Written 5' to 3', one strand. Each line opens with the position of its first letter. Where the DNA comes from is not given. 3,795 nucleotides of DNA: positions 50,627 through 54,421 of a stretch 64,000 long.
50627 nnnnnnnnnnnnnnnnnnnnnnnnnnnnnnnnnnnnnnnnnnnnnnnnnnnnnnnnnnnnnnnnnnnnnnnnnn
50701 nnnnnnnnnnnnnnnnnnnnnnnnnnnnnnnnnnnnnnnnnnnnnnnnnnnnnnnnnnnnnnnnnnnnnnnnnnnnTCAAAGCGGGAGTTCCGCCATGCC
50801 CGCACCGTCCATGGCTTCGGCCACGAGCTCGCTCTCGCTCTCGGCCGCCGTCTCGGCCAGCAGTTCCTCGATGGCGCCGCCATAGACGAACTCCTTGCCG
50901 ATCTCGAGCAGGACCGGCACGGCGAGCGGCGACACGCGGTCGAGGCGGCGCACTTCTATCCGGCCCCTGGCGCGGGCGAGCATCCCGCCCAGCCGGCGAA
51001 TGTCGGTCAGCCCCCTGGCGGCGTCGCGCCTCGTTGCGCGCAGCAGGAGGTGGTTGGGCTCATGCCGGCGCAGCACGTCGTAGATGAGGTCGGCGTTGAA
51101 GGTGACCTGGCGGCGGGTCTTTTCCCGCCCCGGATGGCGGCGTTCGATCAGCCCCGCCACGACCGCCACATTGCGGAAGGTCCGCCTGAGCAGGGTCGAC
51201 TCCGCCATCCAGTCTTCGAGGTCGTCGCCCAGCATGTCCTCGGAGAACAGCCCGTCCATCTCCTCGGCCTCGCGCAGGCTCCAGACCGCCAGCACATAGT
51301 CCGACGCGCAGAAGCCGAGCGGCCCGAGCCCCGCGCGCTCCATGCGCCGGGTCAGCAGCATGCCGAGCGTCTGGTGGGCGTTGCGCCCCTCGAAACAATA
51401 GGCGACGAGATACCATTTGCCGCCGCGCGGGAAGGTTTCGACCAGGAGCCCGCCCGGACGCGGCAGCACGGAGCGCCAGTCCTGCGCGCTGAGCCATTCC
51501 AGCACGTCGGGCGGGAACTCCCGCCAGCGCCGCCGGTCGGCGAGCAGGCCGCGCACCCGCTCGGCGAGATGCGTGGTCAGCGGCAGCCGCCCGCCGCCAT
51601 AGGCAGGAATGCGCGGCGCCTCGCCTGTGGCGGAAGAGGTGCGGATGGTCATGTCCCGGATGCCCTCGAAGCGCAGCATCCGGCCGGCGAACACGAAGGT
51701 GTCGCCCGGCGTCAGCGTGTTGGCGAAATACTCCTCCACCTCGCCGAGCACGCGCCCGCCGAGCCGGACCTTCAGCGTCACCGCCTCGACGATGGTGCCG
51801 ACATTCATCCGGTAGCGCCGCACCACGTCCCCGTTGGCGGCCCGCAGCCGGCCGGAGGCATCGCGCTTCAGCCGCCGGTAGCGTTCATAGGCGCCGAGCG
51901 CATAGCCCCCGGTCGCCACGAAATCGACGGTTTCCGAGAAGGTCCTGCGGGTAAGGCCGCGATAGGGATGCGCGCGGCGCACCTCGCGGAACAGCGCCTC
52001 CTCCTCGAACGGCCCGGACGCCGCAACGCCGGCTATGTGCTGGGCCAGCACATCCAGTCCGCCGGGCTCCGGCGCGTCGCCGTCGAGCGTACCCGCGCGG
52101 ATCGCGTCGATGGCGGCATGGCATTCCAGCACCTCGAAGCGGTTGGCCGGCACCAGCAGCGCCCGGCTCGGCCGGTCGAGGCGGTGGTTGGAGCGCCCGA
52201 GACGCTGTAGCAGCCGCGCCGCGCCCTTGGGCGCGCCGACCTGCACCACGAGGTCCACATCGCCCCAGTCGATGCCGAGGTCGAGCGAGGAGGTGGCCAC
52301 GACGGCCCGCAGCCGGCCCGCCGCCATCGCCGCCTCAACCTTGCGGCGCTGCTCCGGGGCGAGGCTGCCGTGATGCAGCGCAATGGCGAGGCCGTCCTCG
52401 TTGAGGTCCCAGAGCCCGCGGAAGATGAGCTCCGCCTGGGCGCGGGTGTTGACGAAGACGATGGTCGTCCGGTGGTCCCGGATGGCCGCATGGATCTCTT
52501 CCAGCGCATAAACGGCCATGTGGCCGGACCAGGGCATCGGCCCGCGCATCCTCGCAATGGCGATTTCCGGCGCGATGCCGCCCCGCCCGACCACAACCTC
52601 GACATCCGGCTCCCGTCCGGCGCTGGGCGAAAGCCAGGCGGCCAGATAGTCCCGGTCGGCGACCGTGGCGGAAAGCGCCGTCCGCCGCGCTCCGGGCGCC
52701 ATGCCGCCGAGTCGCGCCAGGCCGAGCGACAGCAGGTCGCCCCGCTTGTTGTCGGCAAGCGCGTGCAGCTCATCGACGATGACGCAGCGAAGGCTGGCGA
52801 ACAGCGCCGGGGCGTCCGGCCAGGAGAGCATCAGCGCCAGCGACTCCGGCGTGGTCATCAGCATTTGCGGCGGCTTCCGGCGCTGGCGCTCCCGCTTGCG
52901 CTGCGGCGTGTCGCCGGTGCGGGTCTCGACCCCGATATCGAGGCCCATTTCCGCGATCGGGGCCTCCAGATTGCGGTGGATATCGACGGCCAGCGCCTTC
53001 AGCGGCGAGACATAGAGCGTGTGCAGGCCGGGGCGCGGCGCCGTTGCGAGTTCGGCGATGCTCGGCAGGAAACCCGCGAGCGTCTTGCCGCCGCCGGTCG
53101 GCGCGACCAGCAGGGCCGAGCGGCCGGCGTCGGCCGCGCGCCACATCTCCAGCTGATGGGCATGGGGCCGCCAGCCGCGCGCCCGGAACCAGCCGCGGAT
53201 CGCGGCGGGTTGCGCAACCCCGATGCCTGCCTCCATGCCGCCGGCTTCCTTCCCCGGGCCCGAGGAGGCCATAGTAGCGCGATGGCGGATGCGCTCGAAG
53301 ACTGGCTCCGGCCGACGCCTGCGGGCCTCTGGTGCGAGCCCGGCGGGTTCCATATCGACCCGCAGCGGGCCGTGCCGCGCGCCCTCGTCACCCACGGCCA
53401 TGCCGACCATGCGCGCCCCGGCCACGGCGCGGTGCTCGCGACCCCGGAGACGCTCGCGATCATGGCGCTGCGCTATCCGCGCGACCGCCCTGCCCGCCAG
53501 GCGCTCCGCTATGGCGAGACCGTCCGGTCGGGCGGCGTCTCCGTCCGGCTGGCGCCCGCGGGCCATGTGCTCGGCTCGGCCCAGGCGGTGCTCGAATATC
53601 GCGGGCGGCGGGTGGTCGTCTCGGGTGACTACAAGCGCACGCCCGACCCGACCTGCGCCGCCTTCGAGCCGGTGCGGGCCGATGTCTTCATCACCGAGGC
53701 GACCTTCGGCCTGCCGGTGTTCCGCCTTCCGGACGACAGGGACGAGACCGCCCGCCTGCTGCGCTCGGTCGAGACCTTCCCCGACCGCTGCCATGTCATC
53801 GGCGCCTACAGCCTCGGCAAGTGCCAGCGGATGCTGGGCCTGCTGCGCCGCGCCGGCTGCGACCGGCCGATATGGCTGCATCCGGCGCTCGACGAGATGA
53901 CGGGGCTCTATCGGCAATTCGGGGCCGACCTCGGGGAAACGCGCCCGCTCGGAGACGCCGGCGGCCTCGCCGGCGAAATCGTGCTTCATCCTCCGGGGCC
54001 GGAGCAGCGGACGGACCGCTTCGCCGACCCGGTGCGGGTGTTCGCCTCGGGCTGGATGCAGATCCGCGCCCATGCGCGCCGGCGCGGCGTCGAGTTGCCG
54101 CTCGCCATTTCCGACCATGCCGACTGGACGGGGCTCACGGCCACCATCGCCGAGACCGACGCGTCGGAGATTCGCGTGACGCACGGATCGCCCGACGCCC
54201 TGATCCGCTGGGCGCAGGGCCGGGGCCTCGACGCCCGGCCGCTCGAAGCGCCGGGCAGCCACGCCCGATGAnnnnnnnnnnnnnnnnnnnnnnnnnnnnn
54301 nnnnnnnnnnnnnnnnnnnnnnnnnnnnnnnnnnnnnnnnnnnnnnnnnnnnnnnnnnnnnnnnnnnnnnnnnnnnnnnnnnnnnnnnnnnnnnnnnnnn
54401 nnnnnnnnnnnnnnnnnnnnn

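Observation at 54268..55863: DNA ligase in the Lhr/PdeM/exonuclease cluster lacks the catalytic motif-I lysine (KxDG to QWPG)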

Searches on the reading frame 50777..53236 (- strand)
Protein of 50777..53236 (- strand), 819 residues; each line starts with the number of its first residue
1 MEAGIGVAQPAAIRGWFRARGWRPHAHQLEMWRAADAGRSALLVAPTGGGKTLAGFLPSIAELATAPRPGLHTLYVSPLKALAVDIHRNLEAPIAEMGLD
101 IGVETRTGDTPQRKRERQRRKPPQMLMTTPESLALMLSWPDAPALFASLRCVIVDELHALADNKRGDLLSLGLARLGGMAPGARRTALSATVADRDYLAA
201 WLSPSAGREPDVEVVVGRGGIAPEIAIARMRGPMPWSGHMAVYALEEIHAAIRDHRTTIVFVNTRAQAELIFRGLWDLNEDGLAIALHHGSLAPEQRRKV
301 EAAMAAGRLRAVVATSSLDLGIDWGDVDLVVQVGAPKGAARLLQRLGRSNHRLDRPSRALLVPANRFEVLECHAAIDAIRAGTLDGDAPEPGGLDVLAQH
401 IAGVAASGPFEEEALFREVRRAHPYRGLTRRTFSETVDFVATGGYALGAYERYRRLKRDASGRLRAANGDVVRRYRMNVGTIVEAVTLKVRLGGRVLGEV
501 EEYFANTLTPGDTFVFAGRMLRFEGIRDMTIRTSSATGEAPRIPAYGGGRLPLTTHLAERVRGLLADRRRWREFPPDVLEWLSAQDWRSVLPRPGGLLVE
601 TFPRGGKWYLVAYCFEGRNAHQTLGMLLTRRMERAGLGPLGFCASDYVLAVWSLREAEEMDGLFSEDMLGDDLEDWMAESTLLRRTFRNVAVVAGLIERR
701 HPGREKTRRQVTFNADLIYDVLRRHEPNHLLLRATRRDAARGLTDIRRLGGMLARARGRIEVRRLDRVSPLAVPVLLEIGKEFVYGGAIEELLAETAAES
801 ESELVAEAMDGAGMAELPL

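Call 21: search_protein_families(library=ncbifam, proteins=[window:50777-53236:-], max_evalue=0.00001)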
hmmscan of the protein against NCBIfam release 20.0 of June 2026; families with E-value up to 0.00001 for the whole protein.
window:50777-53236:- (819 aa): 20 families
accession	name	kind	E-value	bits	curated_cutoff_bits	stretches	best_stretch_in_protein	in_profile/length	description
TIGR04121.1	DEXH_lig_assoc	equivalog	0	1098.3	850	1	12-800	2-802/804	ligase-associated DNA damage response DEXH box helicase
NF010338.0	PRK13767.1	equivalog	8.1e-124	414.8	849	2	13-562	23-597/877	ATP-dependent helicase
NF007284.0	PRK09751.1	equivalog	3e-79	266.7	1496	2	287-789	354-884/1538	ATP-dependent helicase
TIGR03817.1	DECH_helic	hypoth_equivalog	2.3e-31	108.8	874.1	2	20-159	32-168/742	helicase/secretion neighborhood putative DEAH-box helicase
NF002654.0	PRK02362.1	equivalog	2.4e-21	75.8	887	1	38-270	39-258/739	ATP-dependent DNA helicase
NF002251.0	PRK01172.1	equivalog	1e-16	60.4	891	1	26-275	25-256/674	ATP-dependent DNA helicase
NF041063.1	DpdF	equivalog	1.7e-15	56.7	550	2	35-159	155-281/813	protein DpdF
NF001308.0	PRK00254.1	equivalog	3.6e-15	55.2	1216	1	37-269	38-252/720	ATP-dependent DNA helicase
TIGR00614.1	recQ_fam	subfamily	3.7e-13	49.1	219.8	1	255-361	226-328/470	RecQ family ATP-dependent DNA helicase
NF008394.0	PRK11192.1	equivalog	1.8e-12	46.8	507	1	254-350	246-339/441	ATP-dependent RNA helicase SrmB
TIGR01587.1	cas3_core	equivalog_domain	2.6e-11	43.3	102.45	1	42-355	3-321/358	CRISPR-associated helicase Cas3'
TIGR02621.3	cas3_GSU0051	exception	4.9e-11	42.2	400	1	145-355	164-376/854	type I-G CRISPR-associated helicase/endonuclease Cas3g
TIGR01389.1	recQ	equivalog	5.1e-11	41.7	640.2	1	254-350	223-316/591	DNA helicase RecQ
NF040935.1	helicase_Hel308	equivalog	8e-11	40.8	1200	1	38-203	42-192/704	ATP-dependent DNA helicase Hel308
NF008279.0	PRK11057.1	equivalog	1.2e-10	40.5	1015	1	255-361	236-338/608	ATP-dependent DNA helicase RecQ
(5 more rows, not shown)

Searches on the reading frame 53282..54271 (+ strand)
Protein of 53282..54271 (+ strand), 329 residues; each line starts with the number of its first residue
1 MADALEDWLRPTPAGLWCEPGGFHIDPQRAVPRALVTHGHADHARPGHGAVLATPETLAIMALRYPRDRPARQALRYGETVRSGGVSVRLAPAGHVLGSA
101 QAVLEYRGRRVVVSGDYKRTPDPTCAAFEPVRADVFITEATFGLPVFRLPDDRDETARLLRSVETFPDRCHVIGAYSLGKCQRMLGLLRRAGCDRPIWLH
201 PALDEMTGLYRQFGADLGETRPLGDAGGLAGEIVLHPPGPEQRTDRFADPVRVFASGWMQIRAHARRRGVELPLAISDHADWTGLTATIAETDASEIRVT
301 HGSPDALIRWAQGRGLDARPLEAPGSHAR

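Call 21: search_protein_families(library=ncbifam, proteins=[window:53282-54271:+], max_evalue=0.00001)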
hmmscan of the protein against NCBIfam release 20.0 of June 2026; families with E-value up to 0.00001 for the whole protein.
window:53282-54271:+ (329 aa): 2 families
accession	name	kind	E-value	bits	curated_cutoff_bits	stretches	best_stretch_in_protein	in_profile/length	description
TIGR04122.1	Xnuc_lig_assoc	equivalog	3.2e-124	414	325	1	8-322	1-320/326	ligase-associated DNA damage response exonuclease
NF045584.1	cas14_MBL_CASP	equivalog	1.1e-09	37.3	800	1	76-214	128-272/612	type VII CRISPR-associated protein Cas14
